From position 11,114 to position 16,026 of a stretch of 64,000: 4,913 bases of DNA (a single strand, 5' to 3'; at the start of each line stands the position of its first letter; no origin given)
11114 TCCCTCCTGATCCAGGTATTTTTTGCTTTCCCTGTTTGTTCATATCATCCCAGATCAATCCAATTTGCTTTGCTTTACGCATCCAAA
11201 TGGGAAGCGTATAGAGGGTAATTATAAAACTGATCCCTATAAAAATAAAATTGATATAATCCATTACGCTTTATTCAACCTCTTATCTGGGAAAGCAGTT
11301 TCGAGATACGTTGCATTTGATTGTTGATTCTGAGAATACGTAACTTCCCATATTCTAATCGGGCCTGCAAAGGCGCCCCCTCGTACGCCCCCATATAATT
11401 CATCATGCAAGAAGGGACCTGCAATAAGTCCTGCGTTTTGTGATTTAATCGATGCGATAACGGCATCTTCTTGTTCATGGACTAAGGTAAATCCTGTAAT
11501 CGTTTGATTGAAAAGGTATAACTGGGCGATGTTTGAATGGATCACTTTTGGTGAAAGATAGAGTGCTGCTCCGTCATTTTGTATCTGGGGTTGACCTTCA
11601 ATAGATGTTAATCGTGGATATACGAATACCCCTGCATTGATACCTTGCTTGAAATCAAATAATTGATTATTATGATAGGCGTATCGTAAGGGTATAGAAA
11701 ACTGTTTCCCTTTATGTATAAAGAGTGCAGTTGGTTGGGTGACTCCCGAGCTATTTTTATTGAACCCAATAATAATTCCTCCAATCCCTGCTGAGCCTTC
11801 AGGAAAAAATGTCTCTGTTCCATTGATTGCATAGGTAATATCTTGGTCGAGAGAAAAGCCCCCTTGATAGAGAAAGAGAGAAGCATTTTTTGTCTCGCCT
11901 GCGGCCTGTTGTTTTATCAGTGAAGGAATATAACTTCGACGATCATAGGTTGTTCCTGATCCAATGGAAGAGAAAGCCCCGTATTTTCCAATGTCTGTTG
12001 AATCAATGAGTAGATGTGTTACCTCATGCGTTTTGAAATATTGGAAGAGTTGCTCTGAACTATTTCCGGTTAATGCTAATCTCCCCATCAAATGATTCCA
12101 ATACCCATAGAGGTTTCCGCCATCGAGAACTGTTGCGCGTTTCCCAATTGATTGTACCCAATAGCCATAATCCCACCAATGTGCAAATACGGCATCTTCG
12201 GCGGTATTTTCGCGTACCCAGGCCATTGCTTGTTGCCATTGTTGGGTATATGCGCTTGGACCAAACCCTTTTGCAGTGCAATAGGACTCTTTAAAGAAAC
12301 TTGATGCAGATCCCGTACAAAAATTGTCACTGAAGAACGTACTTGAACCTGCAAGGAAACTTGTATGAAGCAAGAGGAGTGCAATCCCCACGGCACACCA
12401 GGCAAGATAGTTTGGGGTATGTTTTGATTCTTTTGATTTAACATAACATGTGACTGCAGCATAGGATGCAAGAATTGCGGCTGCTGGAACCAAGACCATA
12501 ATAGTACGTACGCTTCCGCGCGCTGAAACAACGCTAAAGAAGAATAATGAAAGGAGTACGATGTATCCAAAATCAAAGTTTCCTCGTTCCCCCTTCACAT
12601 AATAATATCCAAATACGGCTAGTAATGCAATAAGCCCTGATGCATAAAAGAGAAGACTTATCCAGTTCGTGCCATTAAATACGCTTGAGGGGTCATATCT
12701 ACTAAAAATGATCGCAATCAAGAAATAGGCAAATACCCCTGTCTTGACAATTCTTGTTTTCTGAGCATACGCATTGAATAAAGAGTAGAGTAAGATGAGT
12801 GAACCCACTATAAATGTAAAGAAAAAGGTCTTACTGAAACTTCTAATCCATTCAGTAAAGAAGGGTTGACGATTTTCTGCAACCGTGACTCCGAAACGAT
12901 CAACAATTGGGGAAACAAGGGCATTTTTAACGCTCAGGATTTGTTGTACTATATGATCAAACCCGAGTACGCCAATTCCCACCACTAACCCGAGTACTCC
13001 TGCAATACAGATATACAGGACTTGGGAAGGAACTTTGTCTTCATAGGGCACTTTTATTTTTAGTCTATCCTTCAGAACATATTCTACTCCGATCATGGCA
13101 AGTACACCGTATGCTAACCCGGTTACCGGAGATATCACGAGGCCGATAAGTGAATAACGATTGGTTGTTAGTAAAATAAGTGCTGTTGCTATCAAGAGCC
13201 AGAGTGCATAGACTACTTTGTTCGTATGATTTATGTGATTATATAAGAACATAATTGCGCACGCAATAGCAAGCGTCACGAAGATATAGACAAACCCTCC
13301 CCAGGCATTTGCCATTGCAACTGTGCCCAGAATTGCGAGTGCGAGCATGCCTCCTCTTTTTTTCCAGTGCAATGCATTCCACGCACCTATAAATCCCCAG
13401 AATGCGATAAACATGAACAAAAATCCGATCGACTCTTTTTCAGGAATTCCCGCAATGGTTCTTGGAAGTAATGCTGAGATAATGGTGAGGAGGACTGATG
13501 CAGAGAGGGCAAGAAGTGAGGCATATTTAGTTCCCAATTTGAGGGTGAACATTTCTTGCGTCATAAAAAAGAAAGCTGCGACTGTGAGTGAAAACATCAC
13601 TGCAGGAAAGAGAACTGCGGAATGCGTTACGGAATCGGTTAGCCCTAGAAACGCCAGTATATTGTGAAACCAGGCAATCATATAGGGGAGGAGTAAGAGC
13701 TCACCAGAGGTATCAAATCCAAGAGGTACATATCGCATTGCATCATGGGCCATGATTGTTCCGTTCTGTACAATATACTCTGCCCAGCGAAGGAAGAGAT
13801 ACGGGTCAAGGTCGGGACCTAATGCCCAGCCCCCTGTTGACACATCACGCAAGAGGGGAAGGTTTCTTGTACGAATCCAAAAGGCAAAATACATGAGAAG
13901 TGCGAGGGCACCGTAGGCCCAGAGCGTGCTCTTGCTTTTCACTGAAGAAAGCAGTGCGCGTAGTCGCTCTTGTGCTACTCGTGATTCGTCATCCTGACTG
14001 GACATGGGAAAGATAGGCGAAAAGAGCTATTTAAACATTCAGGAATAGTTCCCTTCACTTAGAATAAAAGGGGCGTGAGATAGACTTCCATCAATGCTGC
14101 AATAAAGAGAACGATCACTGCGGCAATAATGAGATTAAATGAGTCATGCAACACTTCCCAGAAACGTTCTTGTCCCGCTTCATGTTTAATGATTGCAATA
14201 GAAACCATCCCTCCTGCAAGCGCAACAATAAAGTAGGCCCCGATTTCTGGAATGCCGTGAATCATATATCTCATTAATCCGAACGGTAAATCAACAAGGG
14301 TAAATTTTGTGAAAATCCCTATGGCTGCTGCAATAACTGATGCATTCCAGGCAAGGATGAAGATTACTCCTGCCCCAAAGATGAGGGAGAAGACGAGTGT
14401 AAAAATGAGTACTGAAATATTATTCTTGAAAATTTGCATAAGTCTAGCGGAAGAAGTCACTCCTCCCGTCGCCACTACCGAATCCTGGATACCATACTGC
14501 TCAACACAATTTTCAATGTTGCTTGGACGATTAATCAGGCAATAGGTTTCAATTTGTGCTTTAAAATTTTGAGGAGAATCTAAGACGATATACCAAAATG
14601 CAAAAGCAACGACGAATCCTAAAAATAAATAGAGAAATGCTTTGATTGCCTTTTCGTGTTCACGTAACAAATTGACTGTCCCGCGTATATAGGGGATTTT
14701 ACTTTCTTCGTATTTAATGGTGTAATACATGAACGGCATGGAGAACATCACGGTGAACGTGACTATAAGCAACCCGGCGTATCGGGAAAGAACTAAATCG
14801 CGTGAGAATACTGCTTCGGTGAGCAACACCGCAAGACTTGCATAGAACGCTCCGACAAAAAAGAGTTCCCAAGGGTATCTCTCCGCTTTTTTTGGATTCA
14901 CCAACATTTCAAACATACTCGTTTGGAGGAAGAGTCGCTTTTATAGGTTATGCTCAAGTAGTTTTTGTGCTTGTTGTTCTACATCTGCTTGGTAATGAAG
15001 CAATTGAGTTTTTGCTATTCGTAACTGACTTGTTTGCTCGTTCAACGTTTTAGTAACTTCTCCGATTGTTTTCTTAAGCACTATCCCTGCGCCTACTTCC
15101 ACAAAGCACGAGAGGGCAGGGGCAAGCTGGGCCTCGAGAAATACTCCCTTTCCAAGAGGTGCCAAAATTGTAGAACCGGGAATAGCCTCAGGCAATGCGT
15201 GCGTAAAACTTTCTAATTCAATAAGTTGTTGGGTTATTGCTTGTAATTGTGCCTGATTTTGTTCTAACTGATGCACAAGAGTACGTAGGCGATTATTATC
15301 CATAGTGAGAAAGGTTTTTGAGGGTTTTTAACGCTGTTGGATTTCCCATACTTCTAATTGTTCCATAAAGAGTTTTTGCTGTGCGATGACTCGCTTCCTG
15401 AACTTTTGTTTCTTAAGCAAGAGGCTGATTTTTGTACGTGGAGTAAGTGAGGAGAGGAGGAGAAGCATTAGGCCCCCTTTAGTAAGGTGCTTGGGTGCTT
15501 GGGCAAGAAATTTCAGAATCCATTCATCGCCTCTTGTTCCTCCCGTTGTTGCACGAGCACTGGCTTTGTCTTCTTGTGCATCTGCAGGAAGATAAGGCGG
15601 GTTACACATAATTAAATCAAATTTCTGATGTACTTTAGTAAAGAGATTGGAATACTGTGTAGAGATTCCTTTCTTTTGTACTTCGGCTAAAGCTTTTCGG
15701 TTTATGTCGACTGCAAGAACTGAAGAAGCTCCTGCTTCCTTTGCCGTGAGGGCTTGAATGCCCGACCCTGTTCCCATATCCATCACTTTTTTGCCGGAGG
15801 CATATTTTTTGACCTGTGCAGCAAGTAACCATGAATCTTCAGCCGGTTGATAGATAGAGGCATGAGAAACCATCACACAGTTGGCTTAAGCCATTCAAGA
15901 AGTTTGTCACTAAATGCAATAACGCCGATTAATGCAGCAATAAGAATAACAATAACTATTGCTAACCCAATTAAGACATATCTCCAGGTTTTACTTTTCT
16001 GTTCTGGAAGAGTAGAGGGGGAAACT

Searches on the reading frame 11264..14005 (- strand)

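Call 6: search_protein_families(library=pfam, proteins=[window:11264-14005:-], max_evalue=0.01)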
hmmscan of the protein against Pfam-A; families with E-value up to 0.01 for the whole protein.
window:11264-14005:- (913 aa): 2 families
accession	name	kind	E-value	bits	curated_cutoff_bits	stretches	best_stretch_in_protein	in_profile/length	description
PF21436.2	STT3-PglB_core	-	0.00015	22.7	23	1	604-641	3-39/131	STT3/PglB/AglB core domain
PF20604.3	DUF6798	-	0.0015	18.7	26.9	1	588-607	1-20/61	Domain of unknown function (DUF6798)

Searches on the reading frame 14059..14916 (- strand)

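Call 6: search_protein_families(library=pfam, proteins=[window:14059-14916:-], max_evalue=0.01)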
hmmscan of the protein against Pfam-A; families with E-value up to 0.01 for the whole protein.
window:14059-14916:- (285 aa): 1 family
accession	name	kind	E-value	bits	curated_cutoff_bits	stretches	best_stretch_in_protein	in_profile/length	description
PF01944.22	SpoIIM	-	9.1e-16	58.7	26.9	1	101-282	5-163/163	Stage II sporulation protein M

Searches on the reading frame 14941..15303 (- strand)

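Call 6: search_protein_families(library=pfam, proteins=[window:14941-15303:-], max_evalue=0.01)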
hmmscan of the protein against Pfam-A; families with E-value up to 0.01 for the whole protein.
window:14941-15303:- (120 aa): 1 family
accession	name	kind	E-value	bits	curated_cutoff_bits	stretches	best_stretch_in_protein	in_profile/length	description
PF02996.22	Prefoldin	-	6.7e-13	49.1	23.2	1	12-116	4-111/120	Prefoldin subunit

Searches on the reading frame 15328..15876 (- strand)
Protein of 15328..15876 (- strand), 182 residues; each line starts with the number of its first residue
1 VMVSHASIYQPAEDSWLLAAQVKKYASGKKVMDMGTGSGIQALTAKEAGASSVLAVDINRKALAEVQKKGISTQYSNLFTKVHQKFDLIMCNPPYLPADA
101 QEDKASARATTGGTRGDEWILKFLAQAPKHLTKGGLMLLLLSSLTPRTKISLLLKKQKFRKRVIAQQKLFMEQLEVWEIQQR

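Call 6: search_protein_families(library=pfam, proteins=[window:15328-15876:-], max_evalue=0.01)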
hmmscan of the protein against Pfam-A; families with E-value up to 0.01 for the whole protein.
window:15328-15876:- (182 aa): 9 families
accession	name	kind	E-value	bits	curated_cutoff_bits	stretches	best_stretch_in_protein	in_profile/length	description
PF05175.20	MTS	-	8.6e-13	48.7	23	1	16-167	21-163/170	Methyltransferase small domain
PF06325.19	PrmA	-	9.9e-09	35.5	22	1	26-92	160-233/296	Ribosomal protein L11 methyltransferase (PrmA)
PF13649.12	Methyltransf_25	-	1.5e-05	26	27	1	31-92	1-71/97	Methyltransferase domain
PF13489.12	Methyltransf_23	-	4.1e-05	23.8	27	1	23-92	18-88/164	Methyltransferase domain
PF07669.17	Eco57I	-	6.1e-05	23.6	25.3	1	65-143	53-136/171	Eco57I restriction-modification methylase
PF03602.21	Cons_hypoth95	-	0.00034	20.8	24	1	23-99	37-127/182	Conserved hypothetical protein 95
PF13847.12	Methyltransf_31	-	0.00042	20.5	27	1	27-138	3-108/145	Methyltransferase domain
PF05971.18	Methyltransf_10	-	0.00098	19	23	1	50-117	142-209/299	RNA methyltransferase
PF08241.18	Methyltransf_11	-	0.0011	20.1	21.2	1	33-75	2-43/95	Methyltransferase domain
